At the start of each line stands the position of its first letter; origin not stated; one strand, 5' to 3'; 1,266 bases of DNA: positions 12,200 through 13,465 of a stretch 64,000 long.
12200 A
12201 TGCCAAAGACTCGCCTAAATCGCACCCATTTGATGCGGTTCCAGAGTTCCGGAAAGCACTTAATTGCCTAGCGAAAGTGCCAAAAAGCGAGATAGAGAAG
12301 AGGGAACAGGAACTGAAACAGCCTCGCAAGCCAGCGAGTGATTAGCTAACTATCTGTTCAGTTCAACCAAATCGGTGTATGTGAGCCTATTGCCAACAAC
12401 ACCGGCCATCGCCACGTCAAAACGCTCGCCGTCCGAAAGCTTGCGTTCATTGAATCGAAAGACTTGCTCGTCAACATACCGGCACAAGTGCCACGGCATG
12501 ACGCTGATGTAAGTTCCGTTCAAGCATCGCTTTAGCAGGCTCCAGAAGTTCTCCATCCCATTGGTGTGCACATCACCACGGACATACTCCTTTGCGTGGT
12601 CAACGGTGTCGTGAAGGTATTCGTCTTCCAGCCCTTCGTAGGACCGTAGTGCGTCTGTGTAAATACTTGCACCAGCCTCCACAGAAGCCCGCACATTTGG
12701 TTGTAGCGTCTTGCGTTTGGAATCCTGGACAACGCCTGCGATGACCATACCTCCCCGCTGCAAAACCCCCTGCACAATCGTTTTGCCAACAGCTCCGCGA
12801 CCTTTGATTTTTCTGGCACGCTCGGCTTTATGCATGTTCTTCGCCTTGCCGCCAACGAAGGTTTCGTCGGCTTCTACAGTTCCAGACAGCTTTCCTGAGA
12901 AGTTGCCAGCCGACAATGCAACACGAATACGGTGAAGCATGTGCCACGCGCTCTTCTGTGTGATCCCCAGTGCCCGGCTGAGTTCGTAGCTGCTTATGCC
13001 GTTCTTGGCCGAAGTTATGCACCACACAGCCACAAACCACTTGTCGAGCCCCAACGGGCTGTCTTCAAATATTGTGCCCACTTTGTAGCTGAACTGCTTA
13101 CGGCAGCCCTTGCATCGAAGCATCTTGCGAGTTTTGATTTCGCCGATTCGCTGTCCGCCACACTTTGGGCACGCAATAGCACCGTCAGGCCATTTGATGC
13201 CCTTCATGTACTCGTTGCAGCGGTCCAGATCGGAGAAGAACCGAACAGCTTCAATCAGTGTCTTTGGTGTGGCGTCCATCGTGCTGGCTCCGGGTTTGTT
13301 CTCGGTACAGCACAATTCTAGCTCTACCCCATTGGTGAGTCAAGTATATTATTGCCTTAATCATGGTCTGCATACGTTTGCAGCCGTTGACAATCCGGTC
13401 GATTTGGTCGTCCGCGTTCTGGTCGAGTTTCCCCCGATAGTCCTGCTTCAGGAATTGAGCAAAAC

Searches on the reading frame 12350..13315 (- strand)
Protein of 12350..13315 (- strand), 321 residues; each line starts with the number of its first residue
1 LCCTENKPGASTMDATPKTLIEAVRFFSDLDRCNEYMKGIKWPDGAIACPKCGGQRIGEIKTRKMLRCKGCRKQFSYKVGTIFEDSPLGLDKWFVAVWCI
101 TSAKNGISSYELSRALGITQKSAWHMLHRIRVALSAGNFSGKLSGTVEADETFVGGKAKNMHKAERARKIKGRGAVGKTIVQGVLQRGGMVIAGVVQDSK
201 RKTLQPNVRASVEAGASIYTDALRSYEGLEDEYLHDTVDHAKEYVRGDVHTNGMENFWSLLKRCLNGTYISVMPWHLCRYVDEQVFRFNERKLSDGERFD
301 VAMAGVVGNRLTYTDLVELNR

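Call 4: search_protein_families(library=pfam, proteins=[window:12350-13315:-], max_evalue=1)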
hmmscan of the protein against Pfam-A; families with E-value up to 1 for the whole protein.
window:12350-13315:- (321 aa): 7 families
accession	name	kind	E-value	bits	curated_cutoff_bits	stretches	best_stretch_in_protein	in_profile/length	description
PF12762.13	DDE_Tnp_IS1595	-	1.7e-40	139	27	1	142-289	1-153/153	ISXO2-like transposase domain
PF12760.12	Zn_ribbon_IS1595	-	4.3e-11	43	25.4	1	32-74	5-46/46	Transposase zinc-ribbon domain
PF07295.17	DUF1451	-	0.0043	17.7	26.1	1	10-74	77-140/146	Zinc-ribbon containing domain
PF23451.1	Zn_ribbon_PaaD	-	0.026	14.6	27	1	44-77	12-51/53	PaaD zinc beta ribbon domain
PF02892.21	zf-BED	-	0.16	12.4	20.6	1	61-81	12-32/44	BED zinc finger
PF09723.15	Zn_ribbon_8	-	0.3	11.6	34.4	0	44-55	25-35/41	Zinc ribbon domain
PF13717.11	Zn_ribbon_4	-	0.51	10.8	30.3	0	62-75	22-35/36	zinc-ribbon domain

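Call 6: search_protein_families(library=ncbifam, proteins=[window:12350-13315:-], max_evalue=1)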
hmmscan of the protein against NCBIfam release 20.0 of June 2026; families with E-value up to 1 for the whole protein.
window:12350-13315:- (321 aa): 6 families
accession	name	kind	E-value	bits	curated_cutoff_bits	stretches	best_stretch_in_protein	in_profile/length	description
NF033547.1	transpos_IS1595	equivalog_domain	1.6e-56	191.5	75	1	87-291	3-215/215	IS1595 family transposase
NF038384.1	zinc_YnfU_fam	subfamily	0.017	14.7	36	1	46-76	16-49/52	YnfU family zinc-binding protein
NF033558.1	transpos_IS1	equivalog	0.024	14.5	100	1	49-160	1-113/199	IS1 family transposase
NF047912.1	ECs_2282_CxxC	subfamily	0.032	14.1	37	1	47-77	3-39/60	ECs_2282 family putative zinc-binding protein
NF003251.0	PRK04207.1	equivalog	0.12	11.4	185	1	170-230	7-63/343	type II glyceraldehyde-3-phosphate dehydrogenase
NF006361.0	PRK08581.1-3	equivalog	0.14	10.5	839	1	150-220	236-301/652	amidase domain-containing protein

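Call 7: search_protein_families(library=padloc, proteins=[window:12350-13315:-], max_evalue=1)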
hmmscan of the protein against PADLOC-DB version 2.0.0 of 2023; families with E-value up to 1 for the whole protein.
window:12350-13315:- (321 aa): 1 family
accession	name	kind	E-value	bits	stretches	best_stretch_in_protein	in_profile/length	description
PDLC05059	PDC-S64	-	0.037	11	1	47-78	200-230/339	-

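Call 10: find_related_loci(query=window:12350-13279:-, collection=genome_contigs, flank=4000)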
Query window:12350-13279:- (309 aa) in genome_contigs; peptide patterns used: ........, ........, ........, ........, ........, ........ (x = any residue, [..] = any of these).
557 stretches matched a pattern; 511 encode a relative of the query (tblastn E <= 1e-3); the best 80 are kept; 80 distinct loci.
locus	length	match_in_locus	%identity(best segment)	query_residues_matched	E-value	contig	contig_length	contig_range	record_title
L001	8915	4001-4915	78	3-306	4e-169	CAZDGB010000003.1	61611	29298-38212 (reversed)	MAG TPA_asm: uncultured Planctomycetaceae bacterium isolate SRP302895_co1_441 genome assembly, contig: NODE_857_length_6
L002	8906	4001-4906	77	4-304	4e-164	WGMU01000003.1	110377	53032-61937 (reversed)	MAG: bacterium isolate RI_301 c_000000133279, whole genome shotgun sequence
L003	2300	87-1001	75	1-304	1e-173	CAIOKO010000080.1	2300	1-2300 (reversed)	MAG: uncultured Schlesneria sp. isolate Umea2_bin-1599 genome assembly, contig: bin-1599:080/280, whole genome shotgun s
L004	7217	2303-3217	75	1-304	6e-162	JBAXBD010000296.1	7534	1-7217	MAG: Schlesneria sp. isolate ELA158 MAG158_296, whole genome shotgun sequence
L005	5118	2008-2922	75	1-304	1e-161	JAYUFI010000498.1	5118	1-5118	MAG: Planctomycetaceae bacterium isolate GFS_7692 GFS_7692_497, whole genome shotgun sequence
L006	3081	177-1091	75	1-304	2e-166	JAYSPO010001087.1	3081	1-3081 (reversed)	MAG: Candidatus Kuenenia sp. isolate GFS_11547 GFS_11547_1086, whole genome shotgun sequence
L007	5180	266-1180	75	1-304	4e-159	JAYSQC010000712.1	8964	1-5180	MAG: Schlesneria sp. isolate GFS_11651 GFS_11651_711, whole genome shotgun sequence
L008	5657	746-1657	72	1-305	2e-157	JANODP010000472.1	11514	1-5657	MAG: Schlesneria sp. isolate VAR_17_metabat_110 VAR_17_k141_1232875, whole genome shotgun sequence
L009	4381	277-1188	72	1-305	2e-159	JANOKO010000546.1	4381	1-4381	MAG: Planctomycetota bacterium isolate VAR_48_concoct_1 VAR_48_k141_2002411, whole genome shotgun sequence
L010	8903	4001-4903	74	5-305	1e-155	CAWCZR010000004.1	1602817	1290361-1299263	MAG: uncultured Planctomycetaceae bacterium isolate MFD01716.bin.2.82 genome assembly, contig: contig_18384, whole genom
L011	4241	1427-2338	72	1-305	2e-158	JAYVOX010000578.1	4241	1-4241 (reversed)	MAG: Schlesneria sp. isolate GL72_DN_concoct_9_sub GL72_DN_concoct_9_sub_577, whole genome shotgun sequence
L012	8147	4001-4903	73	5-306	5e-154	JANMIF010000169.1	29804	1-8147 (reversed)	MAG: Planctomyces sp. isolate OTE_70_metabat_124 OTE_70_k141_2270411, whole genome shotgun sequence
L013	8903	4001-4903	72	5-306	4e-149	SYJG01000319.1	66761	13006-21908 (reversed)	MAG: Planctomyces sp. isolate F1-80-MAGs005 F1-80__c444692, whole genome shotgun sequence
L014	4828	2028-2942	68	4-306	2e-145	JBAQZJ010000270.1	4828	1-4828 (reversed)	MAG: Planctomycetaceae bacterium isolate MFD10706_ilm_asm_bin16 k127_10915, whole genome shotgun sequence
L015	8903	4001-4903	66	4-305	3e-137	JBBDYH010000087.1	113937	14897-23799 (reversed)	MAG: Pirellulales bacterium isolate LejiaD_61_23 Lejia_D_349_length_113937_cov_14, whole genome shotgun sequence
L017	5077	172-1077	64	5-305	4e-133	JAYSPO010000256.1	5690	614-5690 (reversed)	MAG: Candidatus Kuenenia sp. isolate GFS_11547 GFS_11547_255, whole genome shotgun sequence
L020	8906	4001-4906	62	3-305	2e-127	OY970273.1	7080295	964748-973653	MAG: uncultured Planctomycetaceae bacterium isolate MFD09495.bin.c.1 genome assembly, chromosome: 1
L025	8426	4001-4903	61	5-305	4e-124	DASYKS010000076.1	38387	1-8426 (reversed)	MAG TPA_asm: Thermoanaerobaculia bacterium isolate SMAG_U4328 k141_431045, whole genome shotgun sequence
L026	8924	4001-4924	60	5-305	8e-124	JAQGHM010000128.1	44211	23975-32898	MAG: Phycisphaerales bacterium isolate RYN_433 scaffold_1401686, whole genome shotgun sequence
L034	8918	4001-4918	59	5-305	5e-122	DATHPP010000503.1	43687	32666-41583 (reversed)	MAG TPA_asm: Tepidisphaeraceae bacterium isolate SMAG_U12713 k141_4042134, whole genome shotgun sequence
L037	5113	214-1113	56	5-305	3e-121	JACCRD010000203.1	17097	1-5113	MAG: Acidobacteria bacterium isolate MGR_bin13 SD2897-2912_k127_3560353, whole genome shotgun sequence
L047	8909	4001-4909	58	1-304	5e-118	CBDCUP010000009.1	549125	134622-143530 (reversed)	MAG: Acidobacteriota bacterium isolate 16872849-4fb5-44c6-903f-51e044fd3cdf genome assembly, contig: contig_9, whole gen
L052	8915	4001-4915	56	1-304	2e-117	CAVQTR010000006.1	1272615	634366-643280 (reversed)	MAG: Bryobacterales bacterium isolate MFD09671.bin.1.44 genome assembly, contig: contig_58970, whole genome shotgun sequ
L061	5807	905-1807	56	6-304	7e-117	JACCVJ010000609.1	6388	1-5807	MAG: Tatlockia sp. isolate MGR_bin123 SD2897-2912_k127_9088174, whole genome shotgun sequence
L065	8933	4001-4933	56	1-305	4e-116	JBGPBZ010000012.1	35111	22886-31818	MAG: Dehalococcoidia bacterium isolate OBJ_0618_050_61 k141_2915704_length_35111_cov_20.0614, whole genome shotgun seque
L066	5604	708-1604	57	5-305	6e-116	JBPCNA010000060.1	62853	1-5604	MAG: Solirubrobacteraceae bacterium isolate TH_ant_mag_118 S1Ck127_46401_flag_0_multi_37.9882_len_62853, whole genome sh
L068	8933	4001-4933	56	1-305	1e-115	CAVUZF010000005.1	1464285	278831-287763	MAG: Bryobacterales bacterium isolate MFD05512.bin.2.137 genome assembly, contig: contig_7469, whole genome shotgun sequ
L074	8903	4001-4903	56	5-305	3e-115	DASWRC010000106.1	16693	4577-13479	MAG TPA_asm: Pyrinomonadaceae bacterium isolate SMAG_U3511 k141_2730393, whole genome shotgun sequence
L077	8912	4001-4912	57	5-305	2e-115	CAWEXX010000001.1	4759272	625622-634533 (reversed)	MAG: Bryobacterales bacterium isolate MFD05513.bin.2.190 genome assembly, contig: contig_3901, whole genome shotgun sequ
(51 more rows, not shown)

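Call 59: search_protein_families(library=pfam, proteins=[L011:2350-3258:-, L005:3783-4712:-, L074:5118-6173:-, L047:5049-5699:+, L037:1321-2169:-, L020:4916-5479:-, L017:1641-2057:-, L017:3606-4097:-, L077:6551-7027:+, L010:4923-6734:+], max_evalue=0.01)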
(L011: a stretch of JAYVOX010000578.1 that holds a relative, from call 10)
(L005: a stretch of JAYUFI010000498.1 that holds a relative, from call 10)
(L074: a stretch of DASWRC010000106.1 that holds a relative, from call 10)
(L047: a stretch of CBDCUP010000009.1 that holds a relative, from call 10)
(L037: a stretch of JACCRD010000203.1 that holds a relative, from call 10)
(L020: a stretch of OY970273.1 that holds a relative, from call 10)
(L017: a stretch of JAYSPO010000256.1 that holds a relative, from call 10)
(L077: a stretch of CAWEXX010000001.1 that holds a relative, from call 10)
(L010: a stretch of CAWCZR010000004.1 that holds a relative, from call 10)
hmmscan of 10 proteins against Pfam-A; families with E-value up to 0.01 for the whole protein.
L011:2350-3258:- (302 aa): 0 families

L005:3783-4712:- (309 aa): 2 families
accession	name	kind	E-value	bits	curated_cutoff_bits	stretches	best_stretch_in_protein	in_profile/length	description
PF20613.4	HipA_2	-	6.6e-08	32.5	27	1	84-184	40-150/240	HipA-like kinase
PF07804.18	HipA_C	-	0.0021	18.2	30.5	0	147-172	123-148/213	HipA-like C-terminal domain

L074:5118-6173:- (351 aa): 1 family
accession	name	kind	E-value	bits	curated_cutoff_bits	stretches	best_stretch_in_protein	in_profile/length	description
PF12686.12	DUF3800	-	2.3e-06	28.8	21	1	37-243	2-147/149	Protein of unknown function (DUF3800)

L047:5049-5699:+ (216 aa): 0 families

L037:1321-2169:- (282 aa): 3 families
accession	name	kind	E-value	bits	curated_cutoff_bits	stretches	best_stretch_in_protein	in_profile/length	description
PF09509.15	Hypoth_Ymh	-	5.1e-05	23.6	25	1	218-269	66-118/119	Protein of unknown function (Hypoth_ymh)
PF05168.19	HEPN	-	0.0002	22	22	1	141-269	7-113/117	HEPN domain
PF13643.11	DUF4145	-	0.0031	18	23.1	0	148-261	2-85/88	Domain of unknown function (DUF4145)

L020:4916-5479:- (187 aa): 0 families

L017:1641-2057:- (138 aa): 0 families

L017:3606-4097:- (163 aa): 1 family
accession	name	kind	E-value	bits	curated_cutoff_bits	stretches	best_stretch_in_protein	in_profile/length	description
PF13274.11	SocA_Panacea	-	4e-18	66.8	25.7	1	33-130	1-112/113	Antitoxin SocA-like, Panacea domain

L077:6551-7027:+ (158 aa): 0 families

L010:4923-6734:+ (603 aa): 0 families

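Call 69: list_cluster_members(proteins=[window:12350-13279:-, window:11421-12014:-, P0001, window:12187-12345:+, window:11073-11213:-])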
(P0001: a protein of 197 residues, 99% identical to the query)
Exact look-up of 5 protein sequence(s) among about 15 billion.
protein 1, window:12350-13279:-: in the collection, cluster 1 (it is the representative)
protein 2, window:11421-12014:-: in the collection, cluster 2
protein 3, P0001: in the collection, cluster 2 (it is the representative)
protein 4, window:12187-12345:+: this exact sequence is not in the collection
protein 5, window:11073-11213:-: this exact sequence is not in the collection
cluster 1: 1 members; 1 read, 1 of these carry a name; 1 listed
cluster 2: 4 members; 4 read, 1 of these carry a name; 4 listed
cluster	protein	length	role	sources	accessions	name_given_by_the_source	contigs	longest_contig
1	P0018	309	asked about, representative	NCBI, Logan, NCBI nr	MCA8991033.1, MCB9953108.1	MAG: IS1595 family transposase [Planctomycetaceae bacterium] | IS1595 family transposase [Planctomycetaceae bacterium]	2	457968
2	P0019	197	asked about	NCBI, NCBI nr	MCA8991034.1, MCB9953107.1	MAG: hypothetical protein KDA88_03605 [Planctomycetaceae bacterium] | hypothetical protein [Planctomycetaceae bacterium]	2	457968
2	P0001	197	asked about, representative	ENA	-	-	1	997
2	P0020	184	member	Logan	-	-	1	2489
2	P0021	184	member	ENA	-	-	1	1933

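Call 75: search_protein_families(library=pfam, proteins=[L015:4923-5324:-, L015:5325-5810:-, L015:5807-6433:-, L015:6475-6885:+, L015:6956-7903:-, L077:4990-5436:-, L077:6138-6440:-, L002:4923-5453:+, L013:5430-6119:-, L012:5053-5871:+], max_evalue=0.01)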
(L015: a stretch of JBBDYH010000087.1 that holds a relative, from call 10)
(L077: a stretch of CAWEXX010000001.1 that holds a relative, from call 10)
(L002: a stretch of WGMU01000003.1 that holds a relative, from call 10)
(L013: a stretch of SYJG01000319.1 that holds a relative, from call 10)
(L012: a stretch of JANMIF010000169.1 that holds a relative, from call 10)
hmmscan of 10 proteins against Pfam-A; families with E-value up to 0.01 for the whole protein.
L015:4923-5324:- (133 aa): 1 family
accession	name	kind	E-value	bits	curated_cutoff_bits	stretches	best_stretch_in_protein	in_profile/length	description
PF22091.2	DUF6941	-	1.4e-07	32.3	27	1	7-125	2-124/125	Family of unknown function (DUF6941)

L015:5325-5810:- (161 aa): 0 families

L015:5807-6433:- (208 aa): 0 families

L015:6475-6885:+ (136 aa): 0 families

L015:6956-7903:- (315 aa): 0 families

L077:4990-5436:- (148 aa): 0 families

L077:6138-6440:- (100 aa): 0 families

L002:4923-5453:+ (176 aa): 0 families

L013:5430-6119:- (229 aa): 1 family
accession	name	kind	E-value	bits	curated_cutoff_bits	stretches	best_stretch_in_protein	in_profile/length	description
PF21321.3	HTH_66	-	0.00012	22.8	24.3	1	14-83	2-83/83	Putative DNA-binding HTH domain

L012:5053-5871:+ (272 aa): 0 families

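Call 85: search_dna_similar(query=window:12350-13279:-, collection=plasmids, mode=protein, max_rows=15)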
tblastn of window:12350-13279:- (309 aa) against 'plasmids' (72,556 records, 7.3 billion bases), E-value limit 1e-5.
Records with a match: 528; places in all: 730; records where one place covers at least 80% of the query: 296.
Best place of each record, by identity: <60% 528.
By first word of the organism name: Pseudosulfitobacter 68; Sinorhizobium 46; Ralstonia 29; Acinetobacter 29; Xanthomonas 18; Aeromonas 17; Rhizobium 15; Mesorhizobium 14; Chondrinema 11; Haloarcula 11; and 120 more.
By predicted mobility (MOB-suite, as given by PLSDB): non-mobilizable 260; conjugative 175; mobilizable 93.
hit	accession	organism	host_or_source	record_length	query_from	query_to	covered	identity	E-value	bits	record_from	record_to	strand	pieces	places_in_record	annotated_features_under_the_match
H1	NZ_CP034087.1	Methylocystis rosea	cell culture,groundwater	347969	7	305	97%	44.4%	5e-65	228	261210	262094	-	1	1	IS1595 family transposase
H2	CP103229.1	Bacteroides faecis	Homo sapiens,cell culture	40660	7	305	97%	38.9%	1e-61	218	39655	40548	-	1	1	IS1595 family transposase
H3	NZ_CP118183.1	Entomospira culicis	Culex pipiens,cell culture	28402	6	305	97%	38.4%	7e-60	213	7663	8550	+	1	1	IS1595 family transposase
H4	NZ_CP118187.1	Entomospira culicis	Culex pipiens,cell culture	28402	6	305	97%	38.4%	7e-60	213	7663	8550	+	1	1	IS1595 family transposase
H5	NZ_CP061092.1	Roseomonas marmotae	Marmota himalayana,pure culture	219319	4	303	97%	38.4%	3e-55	199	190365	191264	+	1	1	IS1595 family transposase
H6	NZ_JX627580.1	Methylobacterium oryzae CBMB20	-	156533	19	307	94%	39.2%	5e-49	182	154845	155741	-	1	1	IS1595 family transposase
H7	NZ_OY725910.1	Bacteroides finegoldii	-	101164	7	282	89%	39.9%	8e-57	204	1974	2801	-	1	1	none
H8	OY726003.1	Phocaeicola massiliensis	-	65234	7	275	87%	40.7%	1e-54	198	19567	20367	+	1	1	record has no annotation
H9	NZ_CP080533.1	Mesorhizobium sp. AR02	Oxytropis sp.,Cell culture,root nodule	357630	14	306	95%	36.7%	1e-34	172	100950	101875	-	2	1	none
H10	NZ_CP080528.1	Mesorhizobium sp. AR07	Oxytropis sp.,Cell culture,root nodule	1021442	13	301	94%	37.0%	1e-49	183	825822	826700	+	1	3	record has no annotation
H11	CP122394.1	Geminicoccaceae bacterium SCSIO 64248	Montipora informis (coral)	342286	7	294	93%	36.4%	3e-45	171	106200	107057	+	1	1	IS1595 family transposase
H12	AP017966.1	Candidatus Megaera polyxenophila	-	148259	13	308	96%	35.4%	3e-40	156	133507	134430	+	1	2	transposase | hypothetical protein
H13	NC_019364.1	Sulfitobacter guttiformis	-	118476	1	301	97%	34.2%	3e-40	156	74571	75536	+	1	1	IS1595 family transposase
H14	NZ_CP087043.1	Pseudosulfitobacter pseudonitzschiae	Mediolabrus comicus,The surface ...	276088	9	301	95%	35.1%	1e-40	157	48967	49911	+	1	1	IS1595 family transposase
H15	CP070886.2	Pseudosulfitobacter pseudonitzschiae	Skeletonema costatum,The surface ...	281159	9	301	95%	35.1%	1e-40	157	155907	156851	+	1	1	IS1595 family transposase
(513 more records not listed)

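Call 86: get_annotated_region(hit=H1, flank=4000)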
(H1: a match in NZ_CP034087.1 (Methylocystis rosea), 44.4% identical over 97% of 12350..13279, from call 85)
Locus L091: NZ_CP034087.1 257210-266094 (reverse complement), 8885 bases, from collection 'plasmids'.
description: Methylocystis rosea strain GW6 plasmid pGW6_1, complete sequence
organism: Methylocystis rosea (NCBI taxid 173366)
taxonomy: Bacteria; Pseudomonadota; Alphaproteobacteria; Hyphomicrobiales; Methylocystaceae; Methylocystis; Methylocystis rosea
host: -; source: cell culture,groundwater; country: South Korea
typing (MOB-suite, as given by PLSDB): mobilizable; relaxase MOBP
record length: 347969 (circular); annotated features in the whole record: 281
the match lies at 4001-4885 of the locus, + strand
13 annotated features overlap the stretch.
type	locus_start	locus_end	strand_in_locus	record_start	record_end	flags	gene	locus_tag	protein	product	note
CDS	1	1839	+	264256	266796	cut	-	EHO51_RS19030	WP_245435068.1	CusA/CzcA family heavy metal efflux RND transporter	-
CDS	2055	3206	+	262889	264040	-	-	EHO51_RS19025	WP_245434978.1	TolC family protein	GO:0055085 - transmembrane transport [Evidence IEA]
CDS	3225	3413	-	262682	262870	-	-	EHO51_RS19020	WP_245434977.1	hypothetical protein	-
CDS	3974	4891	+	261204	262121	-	-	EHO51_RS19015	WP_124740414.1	IS1595 family transposase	-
CDS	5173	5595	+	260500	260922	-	-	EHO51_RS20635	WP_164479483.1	hypothetical protein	-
CDS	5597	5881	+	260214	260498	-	-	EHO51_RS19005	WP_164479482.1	hypothetical protein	-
CDS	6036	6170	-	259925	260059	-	-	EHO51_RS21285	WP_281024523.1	hypothetical protein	-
CDS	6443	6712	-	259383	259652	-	-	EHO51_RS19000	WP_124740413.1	hypothetical protein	-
CDS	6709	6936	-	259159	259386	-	-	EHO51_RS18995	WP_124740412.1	hypothetical protein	-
CDS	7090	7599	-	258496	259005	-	-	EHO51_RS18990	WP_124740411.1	MarR family winged helix-turn-helix transcriptional regulator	GO:0006355 - regulation of DNA-templated transcription [Evidence IEA]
CDS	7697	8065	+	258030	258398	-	-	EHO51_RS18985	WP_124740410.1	antibiotic biosynthesis monooxygenase family protein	-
CDS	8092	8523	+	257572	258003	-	-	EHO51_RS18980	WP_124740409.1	hypothetical protein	-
CDS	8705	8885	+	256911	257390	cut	-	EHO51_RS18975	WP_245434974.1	DUF2269 family protein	-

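Call 96: search_protein_families(library=pfam, proteins=[L052:6033-7679:-, L004:3285-6128:+, L066:1613-2590:-, L061:2028-3800:-, L065:5103-6728:-, L025:5095-7356:-, L068:5160-6122:-, L034:7223-8155:-, L026:5042-6016:-, L003:1119-1961:-], max_evalue=0.001)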
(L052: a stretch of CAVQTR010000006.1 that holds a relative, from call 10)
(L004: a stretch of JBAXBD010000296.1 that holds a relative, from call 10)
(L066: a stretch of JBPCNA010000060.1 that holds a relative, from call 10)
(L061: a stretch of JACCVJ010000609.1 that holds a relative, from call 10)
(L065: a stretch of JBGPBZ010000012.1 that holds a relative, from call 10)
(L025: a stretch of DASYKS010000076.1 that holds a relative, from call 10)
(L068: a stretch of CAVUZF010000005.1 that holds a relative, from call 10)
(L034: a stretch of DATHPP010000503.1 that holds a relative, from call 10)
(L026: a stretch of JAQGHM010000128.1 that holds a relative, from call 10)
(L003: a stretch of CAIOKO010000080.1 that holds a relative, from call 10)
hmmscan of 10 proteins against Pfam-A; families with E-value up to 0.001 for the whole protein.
L052:6033-7679:- (548 aa): 3 families
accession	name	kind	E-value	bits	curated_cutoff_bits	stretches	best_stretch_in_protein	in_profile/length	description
PF01555.25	N6_N4_Mtase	-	1.7e-42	146.3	26.7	1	28-359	1-217/221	DNA methylase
PF22722.2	NA-iREase1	-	1.1e-07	32.2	27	1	416-495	15-93/106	NACHT-associated inactive Restriction Endonuclease 1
PF04471.18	Mrr_cat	-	1.8e-07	31.7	21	1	402-492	7-99/115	Restriction endonuclease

L004:3285-6128:+ (947 aa): 3 families
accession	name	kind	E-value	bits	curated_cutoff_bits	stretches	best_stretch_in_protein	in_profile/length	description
PF02384.22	N6_Mtase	-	1.8e-10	41.1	20.4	1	300-487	27-207/311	N-6 DNA Methylase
PF07669.17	Eco57I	-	1.4e-08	35.4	25.3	1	406-487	76-159/171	Eco57I restriction-modification methylase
PF20473.4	MmeI_Mtase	-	4.1e-07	29.9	27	1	327-376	19-69/259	MmeI, DNA-methyltransferase domain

L066:1613-2590:- (325 aa): 0 families

L061:2028-3800:- (590 aa): 1 family
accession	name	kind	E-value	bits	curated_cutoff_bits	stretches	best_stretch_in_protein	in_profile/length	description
PF10592.14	AIPR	-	4.4e-41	142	25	1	273-513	1-268/308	AIPR protein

L065:5103-6728:- (541 aa): 2 families
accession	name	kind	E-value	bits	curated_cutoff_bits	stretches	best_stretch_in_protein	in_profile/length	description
PF03235.19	GmrSD_N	-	1.4e-12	48.6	33.2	1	60-220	12-194/199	GmrSD restriction endonuclease, N-terminal domain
PF01844.29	HNH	-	7e-06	26.5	21.4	1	484-525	1-43/47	HNH endonuclease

L025:5095-7356:- (753 aa): 0 families

L068:5160-6122:- (320 aa): 0 families

L034:7223-8155:- (310 aa): 0 families

L026:5042-6016:- (324 aa): 0 families

L003:1119-1961:- (280 aa): 0 families
